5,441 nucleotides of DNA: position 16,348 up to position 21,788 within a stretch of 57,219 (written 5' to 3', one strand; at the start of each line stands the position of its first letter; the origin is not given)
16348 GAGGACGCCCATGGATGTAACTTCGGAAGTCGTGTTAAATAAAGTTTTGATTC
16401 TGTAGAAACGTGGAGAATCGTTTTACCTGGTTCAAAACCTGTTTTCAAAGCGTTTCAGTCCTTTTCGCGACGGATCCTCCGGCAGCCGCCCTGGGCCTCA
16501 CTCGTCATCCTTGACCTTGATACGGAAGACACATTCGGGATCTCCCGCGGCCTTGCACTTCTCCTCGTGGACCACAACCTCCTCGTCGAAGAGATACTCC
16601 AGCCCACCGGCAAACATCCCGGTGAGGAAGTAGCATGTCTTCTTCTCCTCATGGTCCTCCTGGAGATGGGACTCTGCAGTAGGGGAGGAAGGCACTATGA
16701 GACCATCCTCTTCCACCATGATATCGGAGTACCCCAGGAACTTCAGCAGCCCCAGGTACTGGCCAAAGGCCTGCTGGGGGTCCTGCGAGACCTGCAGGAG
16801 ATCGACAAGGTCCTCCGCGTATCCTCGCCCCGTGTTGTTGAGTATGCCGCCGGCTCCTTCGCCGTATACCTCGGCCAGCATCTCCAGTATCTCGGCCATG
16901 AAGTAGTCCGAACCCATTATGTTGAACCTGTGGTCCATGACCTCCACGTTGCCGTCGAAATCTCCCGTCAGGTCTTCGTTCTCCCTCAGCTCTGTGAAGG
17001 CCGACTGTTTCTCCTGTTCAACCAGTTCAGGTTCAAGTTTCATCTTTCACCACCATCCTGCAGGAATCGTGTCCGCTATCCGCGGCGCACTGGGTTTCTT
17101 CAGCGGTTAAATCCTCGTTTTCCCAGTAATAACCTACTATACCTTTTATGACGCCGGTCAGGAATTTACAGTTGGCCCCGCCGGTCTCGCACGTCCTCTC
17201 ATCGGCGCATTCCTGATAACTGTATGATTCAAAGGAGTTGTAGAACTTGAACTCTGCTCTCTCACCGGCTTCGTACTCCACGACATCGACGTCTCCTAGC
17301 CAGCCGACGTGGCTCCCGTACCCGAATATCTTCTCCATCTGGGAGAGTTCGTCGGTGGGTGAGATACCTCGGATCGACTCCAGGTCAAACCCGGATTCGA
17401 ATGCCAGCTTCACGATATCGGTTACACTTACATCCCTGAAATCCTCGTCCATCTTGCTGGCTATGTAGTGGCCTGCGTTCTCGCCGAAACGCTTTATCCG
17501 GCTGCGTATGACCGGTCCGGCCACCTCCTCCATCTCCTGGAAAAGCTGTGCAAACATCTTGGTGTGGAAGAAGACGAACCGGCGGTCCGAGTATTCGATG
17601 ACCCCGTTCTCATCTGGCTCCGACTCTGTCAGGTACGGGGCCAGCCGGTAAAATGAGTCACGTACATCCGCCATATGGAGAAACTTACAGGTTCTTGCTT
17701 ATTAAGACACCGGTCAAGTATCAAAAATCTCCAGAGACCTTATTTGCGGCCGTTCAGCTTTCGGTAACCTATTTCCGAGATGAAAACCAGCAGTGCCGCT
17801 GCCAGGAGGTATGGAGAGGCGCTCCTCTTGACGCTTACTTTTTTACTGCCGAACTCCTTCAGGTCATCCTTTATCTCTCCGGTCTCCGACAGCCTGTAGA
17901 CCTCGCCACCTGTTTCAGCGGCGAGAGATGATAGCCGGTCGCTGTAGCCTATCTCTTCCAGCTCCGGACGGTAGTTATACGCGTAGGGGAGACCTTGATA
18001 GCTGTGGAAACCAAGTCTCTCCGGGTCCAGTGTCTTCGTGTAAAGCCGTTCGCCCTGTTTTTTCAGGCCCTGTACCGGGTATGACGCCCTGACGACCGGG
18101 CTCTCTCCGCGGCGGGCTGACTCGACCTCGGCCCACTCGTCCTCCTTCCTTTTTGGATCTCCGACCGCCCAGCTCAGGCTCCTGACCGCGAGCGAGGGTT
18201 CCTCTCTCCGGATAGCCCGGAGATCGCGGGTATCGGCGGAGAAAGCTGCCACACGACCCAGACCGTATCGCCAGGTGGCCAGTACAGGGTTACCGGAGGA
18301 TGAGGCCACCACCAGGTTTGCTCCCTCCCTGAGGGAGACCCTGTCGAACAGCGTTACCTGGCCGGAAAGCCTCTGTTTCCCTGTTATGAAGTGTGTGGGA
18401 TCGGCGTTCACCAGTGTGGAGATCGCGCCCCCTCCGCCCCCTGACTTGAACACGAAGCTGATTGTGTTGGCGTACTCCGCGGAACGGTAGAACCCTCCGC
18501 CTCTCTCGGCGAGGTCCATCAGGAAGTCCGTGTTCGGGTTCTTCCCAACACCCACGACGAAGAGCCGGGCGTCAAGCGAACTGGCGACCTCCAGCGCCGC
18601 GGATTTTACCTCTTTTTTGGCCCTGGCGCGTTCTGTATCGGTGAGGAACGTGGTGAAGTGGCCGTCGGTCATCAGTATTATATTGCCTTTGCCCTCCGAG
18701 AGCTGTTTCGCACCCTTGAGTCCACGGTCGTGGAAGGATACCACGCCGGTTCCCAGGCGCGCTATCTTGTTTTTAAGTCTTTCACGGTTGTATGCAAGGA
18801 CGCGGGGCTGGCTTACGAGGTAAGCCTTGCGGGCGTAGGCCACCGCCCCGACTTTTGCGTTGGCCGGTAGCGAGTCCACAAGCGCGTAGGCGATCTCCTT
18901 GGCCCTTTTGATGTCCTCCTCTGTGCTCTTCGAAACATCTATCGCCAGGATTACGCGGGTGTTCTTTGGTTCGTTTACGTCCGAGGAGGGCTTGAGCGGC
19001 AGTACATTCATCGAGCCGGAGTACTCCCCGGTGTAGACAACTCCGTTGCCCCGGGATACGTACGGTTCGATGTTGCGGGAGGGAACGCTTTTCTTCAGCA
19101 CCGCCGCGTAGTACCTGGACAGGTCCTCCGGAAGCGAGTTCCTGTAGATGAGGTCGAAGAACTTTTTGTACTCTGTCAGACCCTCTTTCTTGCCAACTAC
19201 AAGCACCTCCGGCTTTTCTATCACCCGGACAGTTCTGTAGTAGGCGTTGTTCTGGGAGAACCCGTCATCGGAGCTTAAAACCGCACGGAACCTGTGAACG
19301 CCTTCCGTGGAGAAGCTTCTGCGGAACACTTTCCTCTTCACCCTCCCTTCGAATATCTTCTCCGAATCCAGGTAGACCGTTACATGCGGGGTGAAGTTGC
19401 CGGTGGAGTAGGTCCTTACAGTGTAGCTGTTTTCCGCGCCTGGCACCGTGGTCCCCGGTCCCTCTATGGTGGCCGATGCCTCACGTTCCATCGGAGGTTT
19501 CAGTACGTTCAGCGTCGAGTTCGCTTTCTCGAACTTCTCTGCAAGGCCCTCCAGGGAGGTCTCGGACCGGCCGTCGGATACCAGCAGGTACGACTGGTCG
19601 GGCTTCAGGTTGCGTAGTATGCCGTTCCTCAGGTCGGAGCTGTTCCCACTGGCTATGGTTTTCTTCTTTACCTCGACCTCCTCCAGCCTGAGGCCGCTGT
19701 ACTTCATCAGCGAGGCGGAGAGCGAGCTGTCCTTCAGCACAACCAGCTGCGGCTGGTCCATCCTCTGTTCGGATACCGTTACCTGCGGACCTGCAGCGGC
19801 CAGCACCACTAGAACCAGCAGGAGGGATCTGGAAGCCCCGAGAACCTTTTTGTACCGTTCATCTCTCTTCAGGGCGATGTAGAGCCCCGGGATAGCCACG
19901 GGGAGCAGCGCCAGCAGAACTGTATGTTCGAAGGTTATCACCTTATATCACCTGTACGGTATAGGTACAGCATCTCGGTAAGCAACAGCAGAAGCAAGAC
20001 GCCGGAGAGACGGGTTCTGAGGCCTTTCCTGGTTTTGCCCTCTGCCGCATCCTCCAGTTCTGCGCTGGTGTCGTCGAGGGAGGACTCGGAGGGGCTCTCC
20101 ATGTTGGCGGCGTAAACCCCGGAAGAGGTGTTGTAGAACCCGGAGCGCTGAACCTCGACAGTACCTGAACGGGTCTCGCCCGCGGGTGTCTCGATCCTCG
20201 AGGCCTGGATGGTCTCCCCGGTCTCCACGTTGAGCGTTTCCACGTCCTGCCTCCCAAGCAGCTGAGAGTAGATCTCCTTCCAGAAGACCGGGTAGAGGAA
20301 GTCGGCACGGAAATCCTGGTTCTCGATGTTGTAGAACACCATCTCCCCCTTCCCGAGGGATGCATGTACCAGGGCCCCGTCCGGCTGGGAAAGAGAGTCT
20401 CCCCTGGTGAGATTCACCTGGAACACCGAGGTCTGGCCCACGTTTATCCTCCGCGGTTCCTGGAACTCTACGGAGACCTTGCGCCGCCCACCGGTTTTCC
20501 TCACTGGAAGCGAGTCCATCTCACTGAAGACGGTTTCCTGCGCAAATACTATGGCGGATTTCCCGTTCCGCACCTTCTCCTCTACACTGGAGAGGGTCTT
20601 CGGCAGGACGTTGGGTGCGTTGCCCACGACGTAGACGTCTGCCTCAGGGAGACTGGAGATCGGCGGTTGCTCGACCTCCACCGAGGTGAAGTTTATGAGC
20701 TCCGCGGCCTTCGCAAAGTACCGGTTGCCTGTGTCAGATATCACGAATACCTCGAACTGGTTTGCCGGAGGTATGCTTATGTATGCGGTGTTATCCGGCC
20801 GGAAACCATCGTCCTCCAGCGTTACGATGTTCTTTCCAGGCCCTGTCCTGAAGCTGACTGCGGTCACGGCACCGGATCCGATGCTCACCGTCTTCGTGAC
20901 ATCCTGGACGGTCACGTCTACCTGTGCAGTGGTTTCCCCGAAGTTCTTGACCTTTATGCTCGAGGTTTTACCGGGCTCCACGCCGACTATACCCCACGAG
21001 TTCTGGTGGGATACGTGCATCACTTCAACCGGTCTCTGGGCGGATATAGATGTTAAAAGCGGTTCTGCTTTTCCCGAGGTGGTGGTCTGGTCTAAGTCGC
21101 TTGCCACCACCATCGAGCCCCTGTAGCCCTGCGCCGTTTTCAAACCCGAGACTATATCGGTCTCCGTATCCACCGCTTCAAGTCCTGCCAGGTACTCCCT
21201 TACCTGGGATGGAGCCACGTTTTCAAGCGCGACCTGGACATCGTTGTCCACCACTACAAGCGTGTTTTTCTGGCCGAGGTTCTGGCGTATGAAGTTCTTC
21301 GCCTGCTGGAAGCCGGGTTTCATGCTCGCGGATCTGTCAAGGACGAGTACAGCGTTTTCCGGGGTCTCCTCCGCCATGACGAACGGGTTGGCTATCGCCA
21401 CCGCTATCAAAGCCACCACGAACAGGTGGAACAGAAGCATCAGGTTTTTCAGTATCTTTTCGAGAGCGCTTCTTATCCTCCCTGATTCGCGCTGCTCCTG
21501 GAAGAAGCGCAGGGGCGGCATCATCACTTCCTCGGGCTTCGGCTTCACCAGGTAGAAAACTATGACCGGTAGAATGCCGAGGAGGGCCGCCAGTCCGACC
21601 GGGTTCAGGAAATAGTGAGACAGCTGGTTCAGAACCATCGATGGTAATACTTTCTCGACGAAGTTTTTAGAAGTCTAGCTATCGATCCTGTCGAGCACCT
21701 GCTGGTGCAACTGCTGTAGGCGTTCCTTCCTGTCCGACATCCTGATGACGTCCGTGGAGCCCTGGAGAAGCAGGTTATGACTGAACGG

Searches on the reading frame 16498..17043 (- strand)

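Call 82: search_protein_families(library=pfam, max_evalue=0.001, proteins=[window:16498-17043:-])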
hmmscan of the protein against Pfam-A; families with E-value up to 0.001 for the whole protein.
window:16498-17043:- (181 aa): 1 family
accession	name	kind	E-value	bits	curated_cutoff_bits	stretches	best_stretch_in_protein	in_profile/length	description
PF02830.23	V4R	-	6e-11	42.7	31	1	132-176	17-61/62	V4R domain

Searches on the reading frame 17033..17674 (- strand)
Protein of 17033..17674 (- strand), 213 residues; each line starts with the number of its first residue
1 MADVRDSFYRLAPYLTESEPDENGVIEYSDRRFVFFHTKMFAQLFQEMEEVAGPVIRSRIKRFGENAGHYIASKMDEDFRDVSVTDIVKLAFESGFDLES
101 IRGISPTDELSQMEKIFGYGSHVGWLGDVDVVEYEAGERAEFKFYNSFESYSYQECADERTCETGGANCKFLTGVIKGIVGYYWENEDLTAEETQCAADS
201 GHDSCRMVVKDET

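Call 82: search_protein_families(library=pfam, max_evalue=0.001, proteins=[window:17033-17674:-])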
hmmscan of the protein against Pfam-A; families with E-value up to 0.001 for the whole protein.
window:17033-17674:- (213 aa): 1 family
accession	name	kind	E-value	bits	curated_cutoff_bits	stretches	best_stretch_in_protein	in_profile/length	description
PF02830.23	V4R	-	6e-05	23.5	31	1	158-210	10-61/62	V4R domain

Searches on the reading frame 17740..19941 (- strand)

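Call 82: search_protein_families(library=pfam, max_evalue=0.001, proteins=[window:17740-19941:-])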
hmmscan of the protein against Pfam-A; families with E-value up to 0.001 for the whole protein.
window:17740-19941:- (733 aa): 1 family
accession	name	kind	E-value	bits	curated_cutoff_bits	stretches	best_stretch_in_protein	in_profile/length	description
PF13768.12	VWA_3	-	3.8e-05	24.2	27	1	329-486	2-154/155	von Willebrand factor type A domain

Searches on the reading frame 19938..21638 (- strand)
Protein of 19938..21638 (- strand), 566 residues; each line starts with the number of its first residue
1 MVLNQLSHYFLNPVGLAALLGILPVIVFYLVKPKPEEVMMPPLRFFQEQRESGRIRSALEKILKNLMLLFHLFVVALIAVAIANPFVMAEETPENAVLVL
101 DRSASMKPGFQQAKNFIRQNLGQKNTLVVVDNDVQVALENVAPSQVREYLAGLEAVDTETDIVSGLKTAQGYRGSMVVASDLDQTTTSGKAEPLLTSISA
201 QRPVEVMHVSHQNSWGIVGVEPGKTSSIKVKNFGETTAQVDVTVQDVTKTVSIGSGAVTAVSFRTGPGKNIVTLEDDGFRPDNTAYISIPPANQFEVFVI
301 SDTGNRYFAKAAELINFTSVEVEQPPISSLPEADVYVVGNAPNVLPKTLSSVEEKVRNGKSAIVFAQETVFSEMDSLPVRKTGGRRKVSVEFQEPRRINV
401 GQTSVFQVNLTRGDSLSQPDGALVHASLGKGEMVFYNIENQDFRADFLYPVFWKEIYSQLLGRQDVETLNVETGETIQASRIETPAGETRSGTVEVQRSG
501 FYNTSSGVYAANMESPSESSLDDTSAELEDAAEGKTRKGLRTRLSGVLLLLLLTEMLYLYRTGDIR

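Call 82: search_protein_families(library=pfam, max_evalue=0.001, proteins=[window:19938-21638:-])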
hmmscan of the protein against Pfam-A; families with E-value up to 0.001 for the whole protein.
window:19938-21638:- (566 aa): 5 families
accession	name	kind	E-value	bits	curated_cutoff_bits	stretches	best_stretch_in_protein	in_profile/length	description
PF24157.1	DUF7408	-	9.6e-22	78.2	27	1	296-455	1-173/174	Domain of unknown function (DUF7408)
PF07584.16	BatA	-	1.1e-12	48.6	25.9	1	10-85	4-77/77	Aerotolerance regulator N-terminal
PF24155.1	DUF7406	-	3.4e-09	37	28.4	1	463-511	1-52/52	Domain of unknown function (DUF7406)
PF24156.1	DUF7407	-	8.1e-07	29.7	28.2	1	224-286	11-74/74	Domain of unknown function (DUF7407)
PF13519.12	VWA_2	-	4.6e-05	24.4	27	1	97-171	2-87/107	von Willebrand factor type A domain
